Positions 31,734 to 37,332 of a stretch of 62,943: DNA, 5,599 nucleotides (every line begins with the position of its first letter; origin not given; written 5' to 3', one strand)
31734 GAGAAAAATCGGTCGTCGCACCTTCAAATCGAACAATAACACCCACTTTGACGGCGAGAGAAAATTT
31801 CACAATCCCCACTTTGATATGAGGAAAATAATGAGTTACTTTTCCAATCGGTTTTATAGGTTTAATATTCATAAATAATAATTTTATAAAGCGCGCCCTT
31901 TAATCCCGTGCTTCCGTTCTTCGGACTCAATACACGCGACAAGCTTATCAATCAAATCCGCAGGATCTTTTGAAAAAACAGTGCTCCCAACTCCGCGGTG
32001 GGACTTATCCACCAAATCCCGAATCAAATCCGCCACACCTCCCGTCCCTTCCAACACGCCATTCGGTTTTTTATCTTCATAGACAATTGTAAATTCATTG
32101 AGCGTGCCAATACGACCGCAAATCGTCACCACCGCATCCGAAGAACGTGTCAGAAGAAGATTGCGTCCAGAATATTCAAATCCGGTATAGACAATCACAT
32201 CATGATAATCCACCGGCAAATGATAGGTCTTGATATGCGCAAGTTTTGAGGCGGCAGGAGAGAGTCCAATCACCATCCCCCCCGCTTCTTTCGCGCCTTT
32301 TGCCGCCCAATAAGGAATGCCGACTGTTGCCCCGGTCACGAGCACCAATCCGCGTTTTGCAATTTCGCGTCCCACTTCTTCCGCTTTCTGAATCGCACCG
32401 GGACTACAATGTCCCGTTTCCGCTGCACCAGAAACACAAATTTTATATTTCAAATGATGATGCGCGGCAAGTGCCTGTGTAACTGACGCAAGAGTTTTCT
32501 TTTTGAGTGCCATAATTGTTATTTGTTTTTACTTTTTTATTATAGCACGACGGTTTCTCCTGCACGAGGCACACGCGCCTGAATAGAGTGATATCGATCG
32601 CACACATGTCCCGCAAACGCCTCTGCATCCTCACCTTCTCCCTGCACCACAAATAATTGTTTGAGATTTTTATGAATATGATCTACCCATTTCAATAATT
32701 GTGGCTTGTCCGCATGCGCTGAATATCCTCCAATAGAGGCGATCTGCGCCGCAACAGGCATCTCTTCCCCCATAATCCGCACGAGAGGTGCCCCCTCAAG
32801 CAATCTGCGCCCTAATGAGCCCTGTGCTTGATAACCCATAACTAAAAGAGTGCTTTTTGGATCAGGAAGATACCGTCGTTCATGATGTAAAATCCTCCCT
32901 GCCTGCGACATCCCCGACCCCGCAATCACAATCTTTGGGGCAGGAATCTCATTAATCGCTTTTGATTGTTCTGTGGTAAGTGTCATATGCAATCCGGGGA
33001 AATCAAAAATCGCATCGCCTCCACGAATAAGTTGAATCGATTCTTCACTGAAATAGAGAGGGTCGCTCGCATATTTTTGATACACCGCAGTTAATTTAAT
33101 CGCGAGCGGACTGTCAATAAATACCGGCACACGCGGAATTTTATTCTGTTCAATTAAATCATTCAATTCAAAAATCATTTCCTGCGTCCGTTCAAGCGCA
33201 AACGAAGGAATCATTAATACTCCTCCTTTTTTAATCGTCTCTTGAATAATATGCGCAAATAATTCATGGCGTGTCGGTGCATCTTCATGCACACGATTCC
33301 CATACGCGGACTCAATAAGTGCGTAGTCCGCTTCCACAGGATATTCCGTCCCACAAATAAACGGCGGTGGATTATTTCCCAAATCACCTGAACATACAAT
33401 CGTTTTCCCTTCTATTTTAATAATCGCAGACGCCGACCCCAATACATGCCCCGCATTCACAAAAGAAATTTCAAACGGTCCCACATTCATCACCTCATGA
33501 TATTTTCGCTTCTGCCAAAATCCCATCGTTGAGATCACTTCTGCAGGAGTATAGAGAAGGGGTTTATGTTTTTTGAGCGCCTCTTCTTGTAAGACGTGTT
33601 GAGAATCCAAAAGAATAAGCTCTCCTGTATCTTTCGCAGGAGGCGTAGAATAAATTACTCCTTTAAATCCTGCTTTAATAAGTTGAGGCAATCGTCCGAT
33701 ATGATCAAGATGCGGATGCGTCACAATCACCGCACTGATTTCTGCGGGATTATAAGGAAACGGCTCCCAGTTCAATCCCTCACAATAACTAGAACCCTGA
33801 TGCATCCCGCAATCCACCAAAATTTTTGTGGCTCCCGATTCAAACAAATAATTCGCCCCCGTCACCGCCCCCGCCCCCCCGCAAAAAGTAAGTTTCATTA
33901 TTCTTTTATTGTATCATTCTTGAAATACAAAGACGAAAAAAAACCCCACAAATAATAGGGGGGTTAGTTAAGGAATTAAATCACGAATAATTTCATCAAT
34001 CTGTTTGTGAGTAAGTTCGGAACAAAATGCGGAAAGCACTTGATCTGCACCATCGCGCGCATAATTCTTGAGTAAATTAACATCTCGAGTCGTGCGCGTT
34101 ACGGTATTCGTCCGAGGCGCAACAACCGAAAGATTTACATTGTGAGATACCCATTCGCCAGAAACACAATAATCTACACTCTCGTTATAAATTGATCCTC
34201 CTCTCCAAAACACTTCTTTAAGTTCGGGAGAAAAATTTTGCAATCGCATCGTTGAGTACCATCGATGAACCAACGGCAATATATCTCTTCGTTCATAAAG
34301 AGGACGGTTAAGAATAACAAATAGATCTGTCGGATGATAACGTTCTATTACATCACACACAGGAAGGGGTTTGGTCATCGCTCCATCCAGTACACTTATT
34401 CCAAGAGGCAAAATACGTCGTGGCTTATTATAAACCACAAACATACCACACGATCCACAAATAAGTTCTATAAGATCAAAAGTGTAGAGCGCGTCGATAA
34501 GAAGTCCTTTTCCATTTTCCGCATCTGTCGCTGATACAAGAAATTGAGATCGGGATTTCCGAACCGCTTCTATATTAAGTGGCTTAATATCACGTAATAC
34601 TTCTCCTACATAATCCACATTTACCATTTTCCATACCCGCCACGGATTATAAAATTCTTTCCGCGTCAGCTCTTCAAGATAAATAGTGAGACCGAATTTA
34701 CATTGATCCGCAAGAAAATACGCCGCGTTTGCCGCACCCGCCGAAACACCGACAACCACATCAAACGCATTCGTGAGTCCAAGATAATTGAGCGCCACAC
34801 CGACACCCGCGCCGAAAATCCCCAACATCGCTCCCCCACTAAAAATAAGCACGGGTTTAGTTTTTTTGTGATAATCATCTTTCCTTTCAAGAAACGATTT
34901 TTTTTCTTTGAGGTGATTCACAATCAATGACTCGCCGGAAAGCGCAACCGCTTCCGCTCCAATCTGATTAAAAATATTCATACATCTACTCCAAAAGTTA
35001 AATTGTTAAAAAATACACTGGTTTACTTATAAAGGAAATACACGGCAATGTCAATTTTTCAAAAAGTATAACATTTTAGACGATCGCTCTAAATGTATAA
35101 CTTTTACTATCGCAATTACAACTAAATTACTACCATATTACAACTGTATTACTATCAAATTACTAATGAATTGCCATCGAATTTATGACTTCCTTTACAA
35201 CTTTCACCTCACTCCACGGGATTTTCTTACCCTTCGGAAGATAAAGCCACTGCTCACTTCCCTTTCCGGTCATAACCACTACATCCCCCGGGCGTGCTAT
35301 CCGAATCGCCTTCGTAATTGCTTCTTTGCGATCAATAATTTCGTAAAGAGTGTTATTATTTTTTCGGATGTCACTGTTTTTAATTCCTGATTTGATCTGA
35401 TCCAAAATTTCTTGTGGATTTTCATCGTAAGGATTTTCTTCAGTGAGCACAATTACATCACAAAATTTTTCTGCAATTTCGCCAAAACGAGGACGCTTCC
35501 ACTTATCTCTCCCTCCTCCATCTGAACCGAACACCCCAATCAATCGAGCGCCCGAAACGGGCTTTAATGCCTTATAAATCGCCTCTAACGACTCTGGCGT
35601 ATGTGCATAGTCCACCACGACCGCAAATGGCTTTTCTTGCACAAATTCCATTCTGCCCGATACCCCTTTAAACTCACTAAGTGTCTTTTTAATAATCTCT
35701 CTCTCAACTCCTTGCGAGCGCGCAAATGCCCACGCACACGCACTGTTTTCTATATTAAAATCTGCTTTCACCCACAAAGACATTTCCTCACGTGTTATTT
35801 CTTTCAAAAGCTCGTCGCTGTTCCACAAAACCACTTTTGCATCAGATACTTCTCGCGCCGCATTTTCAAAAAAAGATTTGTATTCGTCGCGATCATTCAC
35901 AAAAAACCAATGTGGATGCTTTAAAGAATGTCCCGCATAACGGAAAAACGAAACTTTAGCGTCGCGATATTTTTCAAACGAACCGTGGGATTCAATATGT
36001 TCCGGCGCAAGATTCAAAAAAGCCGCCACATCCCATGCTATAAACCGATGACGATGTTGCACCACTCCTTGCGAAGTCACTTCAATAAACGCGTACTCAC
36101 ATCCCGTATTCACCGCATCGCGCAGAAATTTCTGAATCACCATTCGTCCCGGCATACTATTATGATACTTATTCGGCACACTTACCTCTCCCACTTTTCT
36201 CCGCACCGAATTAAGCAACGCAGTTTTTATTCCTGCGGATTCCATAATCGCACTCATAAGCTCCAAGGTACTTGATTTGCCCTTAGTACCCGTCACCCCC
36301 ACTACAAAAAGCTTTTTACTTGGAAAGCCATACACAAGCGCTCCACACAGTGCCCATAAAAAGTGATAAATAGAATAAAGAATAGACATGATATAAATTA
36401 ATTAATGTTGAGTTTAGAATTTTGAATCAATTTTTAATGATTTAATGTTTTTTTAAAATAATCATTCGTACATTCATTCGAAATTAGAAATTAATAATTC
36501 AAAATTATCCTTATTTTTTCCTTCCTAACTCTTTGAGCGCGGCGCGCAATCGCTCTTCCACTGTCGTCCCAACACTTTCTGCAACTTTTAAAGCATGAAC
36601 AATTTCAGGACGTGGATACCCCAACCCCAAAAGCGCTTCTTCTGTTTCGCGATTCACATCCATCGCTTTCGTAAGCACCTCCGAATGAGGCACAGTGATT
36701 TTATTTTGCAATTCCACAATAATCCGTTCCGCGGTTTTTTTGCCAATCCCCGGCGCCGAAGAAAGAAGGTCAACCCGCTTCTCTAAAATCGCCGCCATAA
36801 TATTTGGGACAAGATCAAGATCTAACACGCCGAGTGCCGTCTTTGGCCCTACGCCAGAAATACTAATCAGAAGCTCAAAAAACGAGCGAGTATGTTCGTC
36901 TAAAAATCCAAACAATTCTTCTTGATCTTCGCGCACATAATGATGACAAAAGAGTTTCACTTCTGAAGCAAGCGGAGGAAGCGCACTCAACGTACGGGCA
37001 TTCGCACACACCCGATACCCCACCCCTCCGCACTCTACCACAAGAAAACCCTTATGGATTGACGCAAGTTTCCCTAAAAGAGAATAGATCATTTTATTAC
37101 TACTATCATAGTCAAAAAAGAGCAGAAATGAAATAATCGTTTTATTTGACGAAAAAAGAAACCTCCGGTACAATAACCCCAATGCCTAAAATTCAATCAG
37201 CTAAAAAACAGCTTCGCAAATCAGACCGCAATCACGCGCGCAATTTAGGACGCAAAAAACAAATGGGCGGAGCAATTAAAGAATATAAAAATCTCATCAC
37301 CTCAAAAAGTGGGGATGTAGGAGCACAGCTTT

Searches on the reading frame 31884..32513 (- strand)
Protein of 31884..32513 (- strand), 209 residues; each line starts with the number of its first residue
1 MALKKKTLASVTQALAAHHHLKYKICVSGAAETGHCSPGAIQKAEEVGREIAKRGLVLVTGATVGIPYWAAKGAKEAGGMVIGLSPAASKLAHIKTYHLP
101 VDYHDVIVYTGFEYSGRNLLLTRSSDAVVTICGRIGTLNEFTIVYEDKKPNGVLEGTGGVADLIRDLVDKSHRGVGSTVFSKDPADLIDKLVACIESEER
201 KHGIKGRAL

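Call 76: search_protein_families(library=pfam, proteins=[window:31884-32513:-], max_evalue=0.0001)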
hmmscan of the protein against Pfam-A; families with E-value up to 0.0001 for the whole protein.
window:31884-32513:- (209 aa): 2 families
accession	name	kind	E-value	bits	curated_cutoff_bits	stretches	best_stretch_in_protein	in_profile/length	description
PF18306.6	LDcluster4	-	1.1e-34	119.6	26.3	1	22-173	1-136/151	SLOG cluster4 family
PF03641.19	Lysine_decarbox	-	2.1e-05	25.2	27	1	70-146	4-74/131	Possible lysine decarboxylase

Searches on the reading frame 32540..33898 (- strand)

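Call 53: search_protein_families(library=pfam, proteins=[window:32540-33898:-], max_evalue=0.0001)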
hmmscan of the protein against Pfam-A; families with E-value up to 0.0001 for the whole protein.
window:32540-33898:- (452 aa): 5 families
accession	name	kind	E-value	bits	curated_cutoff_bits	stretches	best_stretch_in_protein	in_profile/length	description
PF10996.14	Beta-Casp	-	1.1e-33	116.7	27.7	1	238-366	1-120/120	Beta-Casp domain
PF00753.33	Lactamase_B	-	1.7e-13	51.4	22.7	1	14-178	6-155/196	Metallo-beta-lactamase superfamily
PF07521.17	RMMBL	-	1.5e-12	47.8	21.6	1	380-436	2-56/63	Zn-dependent metallo-hydrolase RNA specificity domain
PF16661.11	Lactamase_B_6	-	7.6e-08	32.4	27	1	22-168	5-157/193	Metallo-beta-lactamase superfamily domain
PF12706.13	Lactamase_B_2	-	3e-06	27.4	27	1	24-85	1-63/200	Beta-lactamase superfamily domain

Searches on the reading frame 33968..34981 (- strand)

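Call 53: search_protein_families(library=pfam, proteins=[window:33968-34981:-], max_evalue=0.0001)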
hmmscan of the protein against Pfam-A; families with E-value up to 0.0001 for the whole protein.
window:33968-34981:- (337 aa): 1 family
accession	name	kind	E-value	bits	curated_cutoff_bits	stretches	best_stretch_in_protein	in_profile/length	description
PF01734.28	Patatin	-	7.5e-15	56.1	27.7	1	45-208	1-187/191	Patatin-like phospholipase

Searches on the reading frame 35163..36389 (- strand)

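Call 53: search_protein_families(library=pfam, proteins=[window:35163-36389:-], max_evalue=0.0001)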
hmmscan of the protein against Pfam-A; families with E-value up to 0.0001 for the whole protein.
window:35163-36389:- (408 aa): 2 families
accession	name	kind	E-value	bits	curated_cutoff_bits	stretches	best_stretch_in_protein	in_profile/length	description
PF02875.26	Mur_ligase_C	-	2.4e-31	109.7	28.4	1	245-377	1-127/127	Mur ligase, glutamate ligase domain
PF08245.18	Mur_ligase_M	-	1.5e-26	94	24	1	32-181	1-138/200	Mur ligase middle domain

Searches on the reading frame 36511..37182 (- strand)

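Call 76: search_protein_families(library=pfam, proteins=[window:36511-37182:-], max_evalue=0.0001)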
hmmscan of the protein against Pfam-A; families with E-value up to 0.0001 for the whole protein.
window:36511-37182:- (223 aa): 5 families
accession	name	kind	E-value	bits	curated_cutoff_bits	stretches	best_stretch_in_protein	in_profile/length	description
PF01330.27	RuvA_N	-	1e-18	67.6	23.6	1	31-92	1-61/61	RuvA N terminal domain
PF14520.12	HHH_5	-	1.5e-16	61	27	1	102-159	1-56/57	Helix-hairpin-helix domain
PF07499.19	RuvA_C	-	3e-09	37.7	24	1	176-219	2-46/47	RuvA, C-terminal domain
PF00633.29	HHH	-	2.4e-08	33.8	24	0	134-155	7-28/30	Helix-hairpin-helix motif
PF21176.3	RecR_HhH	-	2.5e-05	24.4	27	0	137-157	5-25/45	RecR, helix-hairpin-helix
